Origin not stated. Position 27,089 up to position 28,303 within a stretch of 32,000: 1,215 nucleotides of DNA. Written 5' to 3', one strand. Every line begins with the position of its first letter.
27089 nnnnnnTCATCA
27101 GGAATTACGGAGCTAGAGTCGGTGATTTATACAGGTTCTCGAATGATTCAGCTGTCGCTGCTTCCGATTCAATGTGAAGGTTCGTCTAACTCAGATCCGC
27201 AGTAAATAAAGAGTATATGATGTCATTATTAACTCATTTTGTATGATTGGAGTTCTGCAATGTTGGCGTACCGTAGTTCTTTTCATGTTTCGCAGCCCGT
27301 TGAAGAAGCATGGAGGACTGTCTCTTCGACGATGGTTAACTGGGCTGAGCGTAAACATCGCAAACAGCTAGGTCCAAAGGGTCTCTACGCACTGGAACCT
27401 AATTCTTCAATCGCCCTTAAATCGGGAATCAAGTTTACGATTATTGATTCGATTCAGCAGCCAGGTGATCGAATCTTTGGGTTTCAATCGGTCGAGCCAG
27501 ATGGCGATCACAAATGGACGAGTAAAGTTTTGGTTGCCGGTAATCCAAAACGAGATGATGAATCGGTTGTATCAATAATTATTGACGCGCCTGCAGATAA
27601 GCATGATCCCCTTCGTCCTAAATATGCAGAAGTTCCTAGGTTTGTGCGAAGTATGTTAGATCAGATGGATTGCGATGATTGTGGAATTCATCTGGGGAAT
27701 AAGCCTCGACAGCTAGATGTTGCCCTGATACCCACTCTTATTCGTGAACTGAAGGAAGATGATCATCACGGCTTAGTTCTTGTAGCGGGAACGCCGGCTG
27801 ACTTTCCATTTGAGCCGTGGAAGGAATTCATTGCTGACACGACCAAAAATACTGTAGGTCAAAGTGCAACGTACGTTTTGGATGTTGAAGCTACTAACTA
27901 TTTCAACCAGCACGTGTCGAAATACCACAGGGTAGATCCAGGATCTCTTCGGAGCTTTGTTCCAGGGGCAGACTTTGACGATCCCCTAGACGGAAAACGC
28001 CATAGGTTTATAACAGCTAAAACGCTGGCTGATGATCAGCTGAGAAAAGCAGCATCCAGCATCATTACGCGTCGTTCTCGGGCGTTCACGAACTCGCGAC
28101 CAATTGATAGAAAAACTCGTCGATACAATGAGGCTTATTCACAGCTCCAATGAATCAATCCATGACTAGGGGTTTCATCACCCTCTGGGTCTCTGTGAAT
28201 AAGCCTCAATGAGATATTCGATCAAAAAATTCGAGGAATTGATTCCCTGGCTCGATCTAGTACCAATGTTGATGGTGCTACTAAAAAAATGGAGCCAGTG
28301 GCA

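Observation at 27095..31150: AT-rich accessory cassette downstream of hsdR: possible uncharacterised defence module in decay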

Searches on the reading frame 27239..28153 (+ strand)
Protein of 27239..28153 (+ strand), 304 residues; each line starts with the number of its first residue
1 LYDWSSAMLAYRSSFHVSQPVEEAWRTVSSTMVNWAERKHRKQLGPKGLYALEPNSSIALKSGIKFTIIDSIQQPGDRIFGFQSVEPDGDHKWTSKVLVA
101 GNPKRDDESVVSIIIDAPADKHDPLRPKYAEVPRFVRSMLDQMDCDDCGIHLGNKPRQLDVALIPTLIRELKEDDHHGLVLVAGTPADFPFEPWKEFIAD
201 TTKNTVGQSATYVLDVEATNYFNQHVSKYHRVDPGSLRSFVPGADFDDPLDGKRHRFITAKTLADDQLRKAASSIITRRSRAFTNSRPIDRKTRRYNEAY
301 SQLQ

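Call 3: search_protein_families(library=pfam, proteins=[window:27239-28153:+], max_evalue=0.1)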
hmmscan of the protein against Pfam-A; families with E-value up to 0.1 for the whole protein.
window:27239-28153:+ (304 aa): 1 family
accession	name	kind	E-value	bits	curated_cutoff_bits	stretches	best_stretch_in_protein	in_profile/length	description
PF23933.1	DUF7269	-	0.075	13.5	29.1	0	239-280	65-106/162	Family of unknown function (DUF7269)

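Call 4: search_protein_families(library=padloc, proteins=[window:27239-28153:+], max_evalue=0.1)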
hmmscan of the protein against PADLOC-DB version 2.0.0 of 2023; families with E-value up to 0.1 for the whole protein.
window:27239-28153:+ (304 aa): 2 families
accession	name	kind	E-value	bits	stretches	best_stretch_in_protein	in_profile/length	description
PDLC04161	HEC-07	-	2.3e-09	34.7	1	19-292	34-305/553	-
PDLC04159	HEC-07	-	0.036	10.8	1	82-271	80-263/531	-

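Call 5: search_protein_families(library=ncbifam, proteins=[window:27239-28153:+], max_evalue=0.1)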
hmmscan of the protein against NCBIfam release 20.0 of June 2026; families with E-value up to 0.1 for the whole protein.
window:27239-28153:+ (304 aa): 0 families

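Call 8: find_homologous_proteins(query=window:27260-28150:+, max_evalue=0.001)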
Query seq(297 aa) (297 aa): 5 proteins with E <= 0.001 among 811 candidates.
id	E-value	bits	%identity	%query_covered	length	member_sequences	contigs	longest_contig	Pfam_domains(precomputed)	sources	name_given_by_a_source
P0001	1.2e-199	680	100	100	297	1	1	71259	-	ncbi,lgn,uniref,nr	ncbi:Hypothetical protein PROPJV5_2353 [Propionibacterium ruminifibrarum]|uniref:Uncharacterized pro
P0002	4.5e-58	215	51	69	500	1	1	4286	-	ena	-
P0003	5.3e-56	208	50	69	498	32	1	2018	-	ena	-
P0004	4.7e-53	199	52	62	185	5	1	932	-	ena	-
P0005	3.8e-48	183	47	62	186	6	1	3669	-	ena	-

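Call 11: search_protein_families(library=padloc, proteins=[P0002, P0003], max_evalue=0.1)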
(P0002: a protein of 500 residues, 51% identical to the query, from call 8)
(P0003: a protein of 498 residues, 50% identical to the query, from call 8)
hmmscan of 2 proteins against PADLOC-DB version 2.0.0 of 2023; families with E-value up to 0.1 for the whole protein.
P0002 (500 aa): 3 families
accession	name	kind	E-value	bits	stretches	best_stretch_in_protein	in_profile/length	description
PDLC03912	NsnC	-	3.7e-05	21.7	1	421-495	251-311/316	-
PDLC03868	LmuB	-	9e-05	18.9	1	185-326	283-426/1035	-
PDLC00515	JetC1|JetC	-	0.053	9.5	1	204-311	761-868/1212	DUF3584 domain; MukB-like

P0003 (498 aa): 2 families
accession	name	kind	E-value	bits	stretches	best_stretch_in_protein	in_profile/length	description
PDLC03912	NsnC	-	0.0014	16.5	1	419-492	251-310/316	-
PDLC04161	HEC-07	-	0.0049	13.8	0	247-339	333-419/553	-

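Call 14: find_encoding_contigs(protein=P0002, flank=10000)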
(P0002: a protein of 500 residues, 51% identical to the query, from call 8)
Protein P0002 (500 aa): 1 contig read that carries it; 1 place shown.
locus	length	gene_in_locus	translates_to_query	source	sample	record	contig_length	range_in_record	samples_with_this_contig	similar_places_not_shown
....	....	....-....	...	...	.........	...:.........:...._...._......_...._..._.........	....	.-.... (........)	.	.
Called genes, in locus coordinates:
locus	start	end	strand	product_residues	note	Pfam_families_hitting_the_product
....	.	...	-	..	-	?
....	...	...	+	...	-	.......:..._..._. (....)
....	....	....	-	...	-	-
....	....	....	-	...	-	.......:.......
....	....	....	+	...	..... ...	-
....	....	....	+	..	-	?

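Call 15: find_encoding_contigs(protein=P0003, flank=10000)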
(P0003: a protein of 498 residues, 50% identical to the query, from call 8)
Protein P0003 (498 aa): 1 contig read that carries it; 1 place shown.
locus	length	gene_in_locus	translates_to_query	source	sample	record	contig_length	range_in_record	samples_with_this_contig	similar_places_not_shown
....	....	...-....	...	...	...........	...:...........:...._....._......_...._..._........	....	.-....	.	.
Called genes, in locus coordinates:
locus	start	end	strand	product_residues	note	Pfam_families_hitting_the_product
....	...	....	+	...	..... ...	-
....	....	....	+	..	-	?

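Call 24: search_protein_representatives(protein=window:27260-28150:+)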
Query: 297 residues. Proteins with E-value up to 0.001 (for the whole library): 481; up to 1e-10: 208; up to 1e-30: 9. The best 150 are listed.
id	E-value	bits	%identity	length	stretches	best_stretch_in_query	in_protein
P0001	3.7e-200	679.8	100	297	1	1-297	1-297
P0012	1.2e-86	307.2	50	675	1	1-289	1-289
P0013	1.2e-70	254.6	47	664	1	1-292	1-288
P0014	1.2e-44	169.3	36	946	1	1-292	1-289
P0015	1.4e-39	152.7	54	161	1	74-224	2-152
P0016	3.8e-38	148.0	34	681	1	1-292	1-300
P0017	9.2e-35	136.9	32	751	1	1-290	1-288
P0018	1.2e-32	129.9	44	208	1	1-162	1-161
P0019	2.3e-31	125.8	32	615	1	2-291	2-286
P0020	1.2e-30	123.5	34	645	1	63-291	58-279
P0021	3.7e-30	121.8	37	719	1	79-289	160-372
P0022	1.0e-27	113.8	31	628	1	43-284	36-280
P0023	3.1e-27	112.2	31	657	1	21-289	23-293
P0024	1.1e-26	110.4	30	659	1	15-290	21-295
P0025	2.2e-26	109.4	34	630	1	1-288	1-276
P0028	1.1e-25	107.1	31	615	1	45-289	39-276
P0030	3.0e-25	105.7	28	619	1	1-295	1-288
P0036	2.6e-23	99.3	31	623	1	45-287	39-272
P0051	2.4e-21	92.9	31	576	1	114-289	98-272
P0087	1.8e-17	80.2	26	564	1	45-274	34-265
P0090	2.6e-17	79.6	31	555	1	3-288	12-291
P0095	1.1e-16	77.5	30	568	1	4-267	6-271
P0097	1.8e-16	76.9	30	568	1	84-267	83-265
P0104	8.3e-16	74.7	24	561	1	53-291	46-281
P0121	1.5e-14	70.6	27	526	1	2-288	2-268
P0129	3.4e-14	69.4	29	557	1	84-279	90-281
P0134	8.5e-14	68.1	32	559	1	108-265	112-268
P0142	2.6e-13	66.5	27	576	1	117-284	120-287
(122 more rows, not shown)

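Call 31: search_protein_families(library=padloc, proteins=[P0012, P0013, P0019, P0030, P0023, P0016, P0028, P0036], max_evalue=0.01)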
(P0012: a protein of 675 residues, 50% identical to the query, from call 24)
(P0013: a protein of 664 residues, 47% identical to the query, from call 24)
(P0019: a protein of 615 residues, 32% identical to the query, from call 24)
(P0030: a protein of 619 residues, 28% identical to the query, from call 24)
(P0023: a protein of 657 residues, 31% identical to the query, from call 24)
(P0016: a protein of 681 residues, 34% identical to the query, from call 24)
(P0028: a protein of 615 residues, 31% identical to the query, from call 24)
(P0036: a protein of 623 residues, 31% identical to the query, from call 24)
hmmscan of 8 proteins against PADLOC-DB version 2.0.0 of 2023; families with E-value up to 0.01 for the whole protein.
P0012 (675 aa): 4 families
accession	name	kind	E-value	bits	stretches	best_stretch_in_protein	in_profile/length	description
PDLC04161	HEC-07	-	4.2e-14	50.4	2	82-280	104-299/553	-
PDLC03912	NsnC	-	5.1e-05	21.3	1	596-670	251-311/316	-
PDLC03879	NsnC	-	0.0031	15.2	1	521-670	191-304/305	-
PDLC00513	JetC1|JetC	-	0.0038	13.3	1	373-490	650-768/1140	DUF3584 domain; MukB-like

P0013 (664 aa): 4 families
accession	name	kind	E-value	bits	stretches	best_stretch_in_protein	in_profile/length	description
PDLC04161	HEC-07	-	5.9e-14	49.8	1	4-293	25-317/553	-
PDLC03912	NsnC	-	3.2e-08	31.8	1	544-659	223-311/316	-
PDLC04159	HEC-07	-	0.00028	17.8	1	120-259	128-262/531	-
PDLC03879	NsnC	-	0.0083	13.8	0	588-659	249-304/305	-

P0019 (615 aa): 4 families
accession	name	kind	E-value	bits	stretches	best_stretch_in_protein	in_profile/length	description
PDLC04161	HEC-07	-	1e-14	52.4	1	119-275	141-299/553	-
PDLC03912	NsnC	-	5e-13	47.6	1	463-613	185-314/316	-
PDLC03879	NsnC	-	3.9e-05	21.4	1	393-610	133-304/305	-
PDLC04159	HEC-07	-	0.00057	16.7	1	121-253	128-256/531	-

P0030 (619 aa): 4 families
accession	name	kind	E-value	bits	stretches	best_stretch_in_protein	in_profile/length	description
PDLC04161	HEC-07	-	2.3e-11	41.3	1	111-264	135-290/553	-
PDLC03912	NsnC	-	4.3e-11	41.2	1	420-617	146-314/316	-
PDLC03914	NsnC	-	0.0034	14.8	1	545-615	251-314/314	-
PDLC03879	NsnC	-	0.0079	13.9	0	492-614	211-304/305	-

P0023 (657 aa): 6 families
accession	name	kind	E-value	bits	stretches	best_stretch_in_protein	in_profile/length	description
PDLC04161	HEC-07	-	3e-10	37.6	1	85-267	104-282/553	-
PDLC03912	NsnC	-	4.4e-07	28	1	506-652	194-311/316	-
PDLC04159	HEC-07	-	2.5e-05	21.2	1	130-262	129-256/531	-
PDLC02723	PbeC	-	0.0054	13.3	1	360-506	181-328/618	PbeC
PDLC03896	NsnC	-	0.0069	13.9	0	489-652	168-317/319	-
PDLC03879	NsnC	-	0.0071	14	0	507-652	192-304/305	-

P0016 (681 aa): 1 family
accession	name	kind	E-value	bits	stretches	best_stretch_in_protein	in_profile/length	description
PDLC04161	HEC-07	-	5.7e-05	20.2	1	129-267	138-277/553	-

P0028 (615 aa): 4 families
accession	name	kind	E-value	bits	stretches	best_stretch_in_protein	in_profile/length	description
PDLC04161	HEC-07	-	1.2e-10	38.9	1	116-258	146-290/553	-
PDLC03912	NsnC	-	7.9e-09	33.8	1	538-610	248-311/316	-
PDLC04159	HEC-07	-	0.0014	15.4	1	115-248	130-259/531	-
PDLC04158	HEC-07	-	0.0021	14.7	1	120-249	139-264/526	-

P0036 (623 aa): 3 families
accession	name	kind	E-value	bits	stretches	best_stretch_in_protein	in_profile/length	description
PDLC04161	HEC-07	-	1.8e-13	48.3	1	79-264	107-298/553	-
PDLC03912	NsnC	-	7.7e-10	37.1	1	546-620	248-313/316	-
PDLC03879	NsnC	-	0.0058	14.3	1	593-618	280-304/305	-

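Call 47: find_encoding_contigs(protein=P0012, flank=10000)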
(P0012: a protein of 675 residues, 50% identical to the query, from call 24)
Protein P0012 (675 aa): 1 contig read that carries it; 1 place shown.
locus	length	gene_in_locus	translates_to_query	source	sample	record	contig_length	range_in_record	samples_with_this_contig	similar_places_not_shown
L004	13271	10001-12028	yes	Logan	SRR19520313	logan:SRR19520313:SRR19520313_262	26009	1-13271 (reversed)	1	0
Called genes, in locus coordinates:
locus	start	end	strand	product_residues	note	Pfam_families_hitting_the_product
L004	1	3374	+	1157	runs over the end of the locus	PF13555:AAA_29, PF13558:SbcC_Walker_B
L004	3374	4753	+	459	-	PF11795:DUF3322, PF09983:JetD_C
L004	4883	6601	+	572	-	PF03315:SDH_beta, PF03313:SDH_alpha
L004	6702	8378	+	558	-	PF03235:GmrSD_N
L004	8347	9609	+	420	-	PF13657:Couple_hipA, PF07804:HipA_C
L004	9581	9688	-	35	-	PF06769:YoeB_toxin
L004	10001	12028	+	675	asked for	-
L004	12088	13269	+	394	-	?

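Call 48: find_encoding_contigs(protein=P0013, flank=10000, max_places=3)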
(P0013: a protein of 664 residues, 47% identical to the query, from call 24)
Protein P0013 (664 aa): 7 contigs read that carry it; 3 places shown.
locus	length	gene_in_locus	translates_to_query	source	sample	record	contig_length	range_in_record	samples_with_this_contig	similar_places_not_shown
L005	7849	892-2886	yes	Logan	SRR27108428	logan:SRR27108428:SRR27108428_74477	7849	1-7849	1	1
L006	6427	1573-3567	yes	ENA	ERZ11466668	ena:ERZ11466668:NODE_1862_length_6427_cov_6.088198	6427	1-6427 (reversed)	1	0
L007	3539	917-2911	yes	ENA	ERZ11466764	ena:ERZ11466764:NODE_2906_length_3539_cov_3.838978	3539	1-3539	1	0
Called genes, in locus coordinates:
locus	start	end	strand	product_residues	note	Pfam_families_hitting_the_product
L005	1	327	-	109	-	?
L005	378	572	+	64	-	-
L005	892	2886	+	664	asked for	-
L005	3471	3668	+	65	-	-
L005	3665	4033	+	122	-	PF02661:Fic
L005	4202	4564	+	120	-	-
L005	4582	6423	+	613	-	PF00933:Glyco_hydro_3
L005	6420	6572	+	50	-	-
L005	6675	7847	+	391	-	?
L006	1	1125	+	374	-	?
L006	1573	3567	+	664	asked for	-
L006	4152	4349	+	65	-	-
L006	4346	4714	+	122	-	PF02661:Fic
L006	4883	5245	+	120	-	-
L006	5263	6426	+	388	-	?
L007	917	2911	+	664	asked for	-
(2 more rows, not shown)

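Call 49: find_encoding_contigs(protein=P0019, flank=10000, max_places=3)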
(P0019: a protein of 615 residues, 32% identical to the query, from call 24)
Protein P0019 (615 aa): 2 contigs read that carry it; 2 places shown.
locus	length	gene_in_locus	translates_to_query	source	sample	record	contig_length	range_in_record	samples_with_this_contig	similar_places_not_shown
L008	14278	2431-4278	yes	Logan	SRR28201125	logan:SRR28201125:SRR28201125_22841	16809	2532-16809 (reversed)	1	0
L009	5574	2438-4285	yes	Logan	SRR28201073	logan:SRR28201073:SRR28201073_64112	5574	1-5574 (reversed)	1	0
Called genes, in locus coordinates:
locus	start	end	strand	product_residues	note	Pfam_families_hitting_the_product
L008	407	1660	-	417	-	-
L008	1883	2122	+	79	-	-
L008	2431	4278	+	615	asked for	-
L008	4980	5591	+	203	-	-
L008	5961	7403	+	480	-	-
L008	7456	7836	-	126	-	PF02195:ParB_N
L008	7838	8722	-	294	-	-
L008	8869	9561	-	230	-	-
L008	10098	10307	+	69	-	-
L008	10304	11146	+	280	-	-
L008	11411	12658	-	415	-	PF09664:DUF2399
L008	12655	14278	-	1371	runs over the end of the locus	PF02463:SMC_N (faint), PF13558:SbcC_Walker_B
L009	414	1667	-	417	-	-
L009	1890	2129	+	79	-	-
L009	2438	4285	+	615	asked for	-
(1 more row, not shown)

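Call 50: find_encoding_contigs(protein=P0023, flank=10000, max_places=3)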
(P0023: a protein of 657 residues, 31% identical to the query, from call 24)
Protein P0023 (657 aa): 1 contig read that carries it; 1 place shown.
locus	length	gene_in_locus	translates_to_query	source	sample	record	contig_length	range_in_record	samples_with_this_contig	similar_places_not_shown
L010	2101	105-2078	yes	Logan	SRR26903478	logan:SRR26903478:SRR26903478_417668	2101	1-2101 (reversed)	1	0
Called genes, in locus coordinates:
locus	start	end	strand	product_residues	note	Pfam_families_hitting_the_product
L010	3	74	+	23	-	?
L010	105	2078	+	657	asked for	-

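Call 51: find_encoding_contigs(protein=P0030, flank=10000, max_places=3)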
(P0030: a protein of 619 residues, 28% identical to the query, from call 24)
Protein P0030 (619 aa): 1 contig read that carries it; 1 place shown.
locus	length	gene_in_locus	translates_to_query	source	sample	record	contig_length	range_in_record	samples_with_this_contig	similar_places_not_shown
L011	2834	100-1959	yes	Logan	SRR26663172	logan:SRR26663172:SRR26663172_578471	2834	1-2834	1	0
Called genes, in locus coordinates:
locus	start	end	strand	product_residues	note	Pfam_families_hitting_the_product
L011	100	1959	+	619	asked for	-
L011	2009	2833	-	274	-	?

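Call 55: find_related_loci(query=A5, collection=genome_contigs, flank=10000)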
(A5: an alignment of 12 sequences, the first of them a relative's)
Query A5 (675 aa) in genome_contigs; peptide patterns used: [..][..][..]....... (x = any residue, [..] = any of these).
573 stretches matched a pattern; 409 encode a relative of the query (tblastn E <= 1e-3); the best 80 are kept; 80 distinct loci.
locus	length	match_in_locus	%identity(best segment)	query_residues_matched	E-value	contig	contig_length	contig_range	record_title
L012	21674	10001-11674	33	86-675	3e-75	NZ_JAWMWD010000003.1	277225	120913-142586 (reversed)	Arthrobacter globiformis strain CNM05 scaffold3_cov0_pilon_pilon_pilon, whole genome shotgun sequence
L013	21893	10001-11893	32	1-675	3e-75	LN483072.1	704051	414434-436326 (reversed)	Arthrobacter sp. 11W110_air genome assembly PRJEB5507_assembly_1, scaffold CONTIG000003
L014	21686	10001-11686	33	86-675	6e-70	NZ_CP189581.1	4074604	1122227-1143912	Pseudarthrobacter sp. S6 chromosome, complete genome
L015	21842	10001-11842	30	1-675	6e-65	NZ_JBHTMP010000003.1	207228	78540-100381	Micromonospora sonneratiae strain JCM 31037 GCM70027354_43, whole genome shotgun sequence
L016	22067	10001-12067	30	1-675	1e-63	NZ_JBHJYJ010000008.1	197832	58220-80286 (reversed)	Cellulosimicrobium sp. NPDC055967 NPDC055967_390_A1.ctg-0008, whole genome shotgun sequence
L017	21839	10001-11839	30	1-675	2e-63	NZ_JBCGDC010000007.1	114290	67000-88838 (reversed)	Polymorphospora sp. 2-325 Scaffold7, whole genome shotgun sequence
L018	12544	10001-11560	32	86-675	2e-62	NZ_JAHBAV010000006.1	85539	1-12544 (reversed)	Dietzia massiliensis strain Marseille-Q0999 NODE_6_length_85539_cov_47.921307, whole genome shotgun sequence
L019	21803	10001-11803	31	1-675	3e-61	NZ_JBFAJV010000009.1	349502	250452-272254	Actinosynnema sp. NPDC050436 NPDC050436_58_E3.ctg-0009, whole genome shotgun sequence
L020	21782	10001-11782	30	1-675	8e-61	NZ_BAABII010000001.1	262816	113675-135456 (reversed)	Saccharopolyspora cebuensis strain JCM 18116 sequence01, whole genome shotgun sequence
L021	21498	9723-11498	27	1-673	4e-61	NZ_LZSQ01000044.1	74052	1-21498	Mycobacterium sp. 852002-51961_SCH5331710 contig_16, whole genome shotgun sequence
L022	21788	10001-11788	29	18-675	1e-60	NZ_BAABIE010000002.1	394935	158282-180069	Gordonia alkaliphila strain JCM 18077 sequence02, whole genome shotgun sequence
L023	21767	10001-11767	31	1-675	4e-60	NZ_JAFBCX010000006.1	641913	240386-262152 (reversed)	Lentzea nigeriaca strain DSM 45680 Ga0453997_06, whole genome shotgun sequence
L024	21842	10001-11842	30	1-675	3e-60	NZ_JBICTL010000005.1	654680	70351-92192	Micromonospora sp. NPDC049051 NPDC049051_134_B3.ctg-0005, whole genome shotgun sequence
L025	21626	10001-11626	31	75-675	1e-59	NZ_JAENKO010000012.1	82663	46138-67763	Tomitella cavernea strain JCM 18542 Scaffold12_1, whole genome shotgun sequence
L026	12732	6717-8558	30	1-675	9e-60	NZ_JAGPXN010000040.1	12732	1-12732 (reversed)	Micromonospora sp. C31 C31_contig_40, whole genome shotgun sequence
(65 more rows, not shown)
